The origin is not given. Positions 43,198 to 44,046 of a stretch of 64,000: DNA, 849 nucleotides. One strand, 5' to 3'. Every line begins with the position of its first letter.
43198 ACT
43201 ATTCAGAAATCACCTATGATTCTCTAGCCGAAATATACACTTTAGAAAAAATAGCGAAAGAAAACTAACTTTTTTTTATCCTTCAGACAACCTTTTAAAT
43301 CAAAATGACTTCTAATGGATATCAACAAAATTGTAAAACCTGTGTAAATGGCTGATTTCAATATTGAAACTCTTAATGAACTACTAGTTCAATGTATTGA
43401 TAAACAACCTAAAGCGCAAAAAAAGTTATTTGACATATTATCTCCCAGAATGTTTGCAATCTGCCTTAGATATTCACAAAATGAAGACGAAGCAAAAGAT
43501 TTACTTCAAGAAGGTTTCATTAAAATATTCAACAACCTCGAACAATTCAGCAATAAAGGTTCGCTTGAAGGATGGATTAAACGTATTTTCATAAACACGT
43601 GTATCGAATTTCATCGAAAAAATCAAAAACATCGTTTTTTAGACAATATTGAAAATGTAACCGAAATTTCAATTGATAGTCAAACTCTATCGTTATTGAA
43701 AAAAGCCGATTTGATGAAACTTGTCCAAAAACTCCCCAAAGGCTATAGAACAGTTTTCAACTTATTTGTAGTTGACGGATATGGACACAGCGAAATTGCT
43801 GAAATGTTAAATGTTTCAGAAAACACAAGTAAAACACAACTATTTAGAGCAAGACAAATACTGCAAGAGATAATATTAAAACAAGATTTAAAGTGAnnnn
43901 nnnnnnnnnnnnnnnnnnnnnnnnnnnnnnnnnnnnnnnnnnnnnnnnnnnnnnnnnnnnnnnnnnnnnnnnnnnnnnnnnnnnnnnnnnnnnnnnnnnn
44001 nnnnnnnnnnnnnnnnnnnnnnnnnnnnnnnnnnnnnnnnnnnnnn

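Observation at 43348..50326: ECF sigma factor coupled to a membrane protein ending in a T9SS type-B sorting domain, followed by an 1827-aa type-B cargo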

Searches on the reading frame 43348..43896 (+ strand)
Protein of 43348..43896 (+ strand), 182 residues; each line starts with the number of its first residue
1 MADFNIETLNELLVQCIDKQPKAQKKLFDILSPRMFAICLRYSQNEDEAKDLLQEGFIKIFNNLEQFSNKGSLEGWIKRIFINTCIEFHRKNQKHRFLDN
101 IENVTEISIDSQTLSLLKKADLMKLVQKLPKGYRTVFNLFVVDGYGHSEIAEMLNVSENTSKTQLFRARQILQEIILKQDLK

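Call 4: search_protein_families(library=pfam, proteins=[window:43348-43896:+], max_evalue=0.1)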
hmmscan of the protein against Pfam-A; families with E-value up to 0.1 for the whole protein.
window:43348-43896:+ (182 aa): 6 families
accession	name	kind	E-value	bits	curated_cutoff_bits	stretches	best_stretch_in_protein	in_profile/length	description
PF08281.18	Sigma70_r4_2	-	1.5e-16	60.2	25.7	1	121-170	3-52/54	Sigma-70, region 4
PF04542.20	Sigma70_r2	-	7e-15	55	24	1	28-94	2-70/71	Sigma-70 region 2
PF07638.17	Sigma70_ECF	-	1.5e-05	25.4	21.1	1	25-173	20-180/185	ECF sigma factor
PF04545.22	Sigma70_r4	-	0.0011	18.9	24.1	1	127-173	3-49/50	Sigma-70, region 4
PF04297.20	UPF0122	-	0.015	16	22.7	1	133-174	22-63/101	Putative helix-turn-helix protein, YlxM / p13 like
PF00196.25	GerE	-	0.082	13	23.5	0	141-162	14-35/57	Bacterial regulatory proteins, luxR family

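Call 5: search_protein_families(library=ncbifam, proteins=[window:43348-43896:+], max_evalue=0.1)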
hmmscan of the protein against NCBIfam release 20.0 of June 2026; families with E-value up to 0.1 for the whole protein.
window:43348-43896:+ (182 aa): 98 families (the best 25 are shown)
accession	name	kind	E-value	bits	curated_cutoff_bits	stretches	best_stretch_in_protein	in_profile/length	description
NF008888.0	PRK11922.1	equivalog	5.1e-27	95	204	1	12-178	20-198/231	RNA polymerase sigma factor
NF058625.1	sigma_PG0214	equivalog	2e-26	92.7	130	1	30-180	12-165/170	GFO_1088 family ECF-type sigma factor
NF006930.0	PRK09415.1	subfamily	1.3e-25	90.2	198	1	18-178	12-177/179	RNA polymerase factor sigma C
TIGR02985.1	Sig70_bacteroi1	subfamily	2.2e-25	89.8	126.4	1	25-174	4-160/162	RNA polymerase sigma-70 factor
TIGR02937.1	sigma70-ECF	superfamily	3.1e-25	88.7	42.9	1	23-175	2-164/165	sigma-70 family RNA polymerase sigma factor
TIGR02950.1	SigM_subfam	subfamily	5.3e-25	88.1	147.95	1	32-175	10-157/159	RNA polymerase sigma factor, SigM family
TIGR02954.1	Sig70_famx3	hypoth_equivalog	6.2e-23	81.4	188.5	1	11-176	5-167/170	RNA polymerase sigma-70 factor, TIGR02954 family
NF007223.0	PRK09641.1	equivalog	2.9e-22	79.4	209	1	21-175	17-183/187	RNA polymerase sigma factor SigW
NF053879.1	RNAPolSigSigVBac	equivalog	5.4e-22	78.2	190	1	34-179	16-158/160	RNA polymerase sigma factor SigV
NF007225.0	PRK09643.1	equivalog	6.3e-22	78.3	190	1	8-176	13-182/204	RNA polymerase sigma factor SigM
NF004113.0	PRK05602.1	equivalog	8.7e-22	77.8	208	1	10-179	33-204/211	RNA polymerase sigma factor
NF007215.0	PRK09637.1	equivalog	3.1e-21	76.2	212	1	44-177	23-155/181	RNA polymerase sigma factor SigZ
NF008891.0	PRK11924.1-5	subfamily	6.4e-21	75.2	259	1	35-176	16-163/171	RNA polymerase sigma factor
NF009174.0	PRK12522.1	equivalog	8.3e-21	74.8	217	1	25-176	6-167/175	RNA polymerase sigma factor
NF009171.0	PRK12518.1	equivalog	1.4e-19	70.7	208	1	10-179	15-187/191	RNA polymerase sigma factor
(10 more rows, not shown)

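Call 40: find_related_loci(query=A4, collection=genome_contigs, flank=7000)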
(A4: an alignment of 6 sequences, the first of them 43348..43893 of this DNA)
Query A4 (182 aa) in genome_contigs; peptide patterns used: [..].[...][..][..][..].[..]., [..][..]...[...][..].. (x = any residue, [..] = any of these).
600 stretches matched a pattern (row limit reached: there are more); 594 encode a relative of the query (tblastn E <= 1e-3); the best 80 are kept; 80 distinct loci.
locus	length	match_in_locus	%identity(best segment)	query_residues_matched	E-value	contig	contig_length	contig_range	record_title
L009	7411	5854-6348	50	12-176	7e-59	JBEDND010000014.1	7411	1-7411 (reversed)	MAG: Bacteroidota bacterium isolate NASQAN2015_111_B_bin.81 scaffold_198092, whole genome shotgun sequence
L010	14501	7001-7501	50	10-176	3e-57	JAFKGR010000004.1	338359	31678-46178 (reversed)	MAG: Chitinophagaceae bacterium isolate SCN18_25_1_16_R1_B_40_177 SCN18_25_1_16_R1_B_scaffold_35, whole genome shotgun s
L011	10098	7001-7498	52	11-176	8e-56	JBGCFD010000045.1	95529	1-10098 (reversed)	MAG: Saprospiraceae bacterium isolate SGMAG-30 contig45, whole genome shotgun sequence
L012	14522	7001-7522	48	4-176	1e-54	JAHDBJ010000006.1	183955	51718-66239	MAG: Saprospiraceae bacterium isolate MAG-108 RZ_179, whole genome shotgun sequence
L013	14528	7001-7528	49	1-176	2e-54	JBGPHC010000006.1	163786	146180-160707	MAG: Agriterribacter sp. isolate OBJ_0618_7090110_368 k141_6142519_length_163786_cov_16.0192, whole genome shotgun seque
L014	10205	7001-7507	49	8-176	9e-54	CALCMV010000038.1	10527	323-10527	MAG: uncultured Saprospiraceae bacterium isolate R2_Bin_Bin_181_sub_1 genome assembly, contig: c_000002202048, whole gen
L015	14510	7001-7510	49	10-179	1e-53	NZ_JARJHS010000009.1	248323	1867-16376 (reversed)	Pollutibacter soli strain JS81 spades_K_25_97_9, whole genome shotgun sequence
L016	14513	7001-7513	49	11-180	5e-53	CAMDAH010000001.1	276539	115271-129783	MAG: Chryseobacterium gleum isolate ME-21oct19-120 genome assembly, contig: ME-21oct19-C23, whole genome shotgun sequenc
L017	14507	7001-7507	48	10-178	6e-53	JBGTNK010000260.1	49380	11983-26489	MAG: Chitinophagaceae bacterium isolate JTS-RE386 k141_2930712, whole genome shotgun sequence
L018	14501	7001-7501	48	10-176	6e-53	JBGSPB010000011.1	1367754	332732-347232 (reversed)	MAG: Chitinophagaceae bacterium isolate JTS-AC294 k141_854143, whole genome shotgun sequence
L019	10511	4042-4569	45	3-178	1e-52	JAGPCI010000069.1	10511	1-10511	MAG: Bacteroidia bacterium isolate Gw_SlAct_bin_24 Gw_SlAct_19924_length_10511_cov_5.553448, whole genome shotgun sequen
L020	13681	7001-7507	48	10-178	6e-53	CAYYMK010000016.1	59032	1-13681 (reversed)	MAG TPA_asm: uncultured Chitinophaga sp. isolate binchicken_co16_360 genome assembly, contig: NODE_876_length_59032_cov_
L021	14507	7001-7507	48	7-173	2e-52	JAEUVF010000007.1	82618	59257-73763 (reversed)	MAG: Flavipsychrobacter sp. isolate new MAG-374 k141_4305249, whole genome shotgun sequence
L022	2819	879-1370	49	10-173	2e-52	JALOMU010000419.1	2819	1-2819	MAG: Flavihumibacter sp. isolate Prado059 scaffold_123566, whole genome shotgun sequence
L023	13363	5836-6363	47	1-176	4e-52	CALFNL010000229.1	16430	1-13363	MAG TPA_asm: uncultured Bacteroidetes bacterium isolate ERR1654120_bin.33_CONCOCT_v1.1_MAG genome assembly, contig: ERZ1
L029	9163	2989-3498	48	8-176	9e-52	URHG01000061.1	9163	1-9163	uncultured Porphyromonadaceae bacterium isolate UMGS999 genome assembly, contig: NODE_4137_length_9163_cov_4.199166, who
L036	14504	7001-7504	46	8-174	1e-50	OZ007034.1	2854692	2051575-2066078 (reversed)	MAG: uncultured Bacteroides sp. isolate 6737_HOM_CTRL_s7.ctg000008l_hifiasm_large MAG genome assembly, chromosome: 1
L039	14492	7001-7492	47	11-173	3e-50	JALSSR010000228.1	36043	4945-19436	MAG: Bacteroidales bacterium isolate 356-308_metabat2_scaf2bin.063 356-308_scaffold_610_c1, whole genome shotgun sequenc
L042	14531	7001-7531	46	6-182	2e-50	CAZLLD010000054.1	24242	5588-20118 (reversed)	MAG TPA_asm: uncultured Bacteroidales bacterium isolate SRP192927_co6_437 genome assembly, contig: NODE_4235_length_2424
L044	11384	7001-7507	47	11-178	2e-50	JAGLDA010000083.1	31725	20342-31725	MAG: Bacteroidales bacterium isolate SW_4_20 ROV167.bin.20.fa_83, whole genome shotgun sequence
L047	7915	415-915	44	11-176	4e-50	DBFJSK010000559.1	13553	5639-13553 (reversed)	MAG TPA_asm: Tannerellaceae bacterium isolate MAG8560 contig559, whole genome shotgun sequence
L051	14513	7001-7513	43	4-173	1e-49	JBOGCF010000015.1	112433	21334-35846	MAG: Tannerellaceae bacterium isolate WFFMC_MAG_403 k139_146310_flag=1_multi=34.9879_len=112433, whole genome shotgun se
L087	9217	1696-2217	43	1-174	2e-47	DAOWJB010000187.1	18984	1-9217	MAG TPA_asm: Bacteroides sp. isolate CSMAG_2058 CSMAG_2058_k141_396866_length_18984_cov_22.2320, whole genome shotgun se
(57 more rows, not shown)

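Call 44: search_protein_families(library=pfam, alignment_id=A5, max_evalue=0.001)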
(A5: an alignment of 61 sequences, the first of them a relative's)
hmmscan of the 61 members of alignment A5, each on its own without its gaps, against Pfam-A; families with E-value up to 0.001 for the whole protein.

A. member 1, L039:7529-8938:+ (470 aa): 0 families

B. families by the number of members that match (of 61 scanned): 4 families
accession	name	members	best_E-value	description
PF13568.12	OMP_b-brl_2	20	1.4e-17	Outer membrane protein beta-barrel domain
PF13505.12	OMP_b-brl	10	2.7e-11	Outer membrane protein beta-barrel domain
PF12791.13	RsgI_N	3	2.4e-05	Anti-sigma factor N-terminus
PF05150.18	Legionella_OMP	1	1.5e-05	Legionella pneumophila major outer membrane protein precursor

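Call 60: find_homologous_proteins(query=L087:2265-3692:+, max_evalue=1e-10)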
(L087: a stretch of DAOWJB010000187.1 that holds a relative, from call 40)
Query L087:2265-3692:+ (476 aa): 174 proteins with E <= 1e-10 among 8000 candidates; the best 120 are listed.
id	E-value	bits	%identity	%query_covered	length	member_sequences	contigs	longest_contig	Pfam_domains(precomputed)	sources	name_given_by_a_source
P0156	0.0e+0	1069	100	100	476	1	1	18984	PF13568.13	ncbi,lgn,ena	-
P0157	2.0e-198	678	66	100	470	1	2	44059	PF13568.13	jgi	jgi:hypothetical protein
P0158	5.1e-183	627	60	100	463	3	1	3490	PF13568.13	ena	-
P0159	2.5e-181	622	60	100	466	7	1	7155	PF13568.13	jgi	-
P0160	2.5e-179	615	62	100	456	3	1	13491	PF13568.13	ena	-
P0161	2.8e-178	611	60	99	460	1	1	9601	PF13568.13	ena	-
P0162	3.9e-177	608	60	100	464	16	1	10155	PF13568.13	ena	-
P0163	2.3e-176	605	61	100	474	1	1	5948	PF13568.13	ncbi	-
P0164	1.3e-175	603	63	100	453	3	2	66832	PF13568.13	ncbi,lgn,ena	-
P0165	7.5e-175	600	59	100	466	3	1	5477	PF13568.13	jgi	jgi:hypothetical protein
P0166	1.7e-174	599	63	100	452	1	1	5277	PF13568.13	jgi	jgi:hypothetical protein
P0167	6.4e-174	597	60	100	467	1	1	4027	PF13568.13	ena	-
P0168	9.7e-174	596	61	100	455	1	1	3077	PF13568.13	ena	-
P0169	8.8e-173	593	59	100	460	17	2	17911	PF13568.13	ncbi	ncbi:MAG: outer membrane beta-barrel protein [Bacteroidales bacterium]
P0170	1.4e-172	593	58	100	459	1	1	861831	PF13568.13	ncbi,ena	-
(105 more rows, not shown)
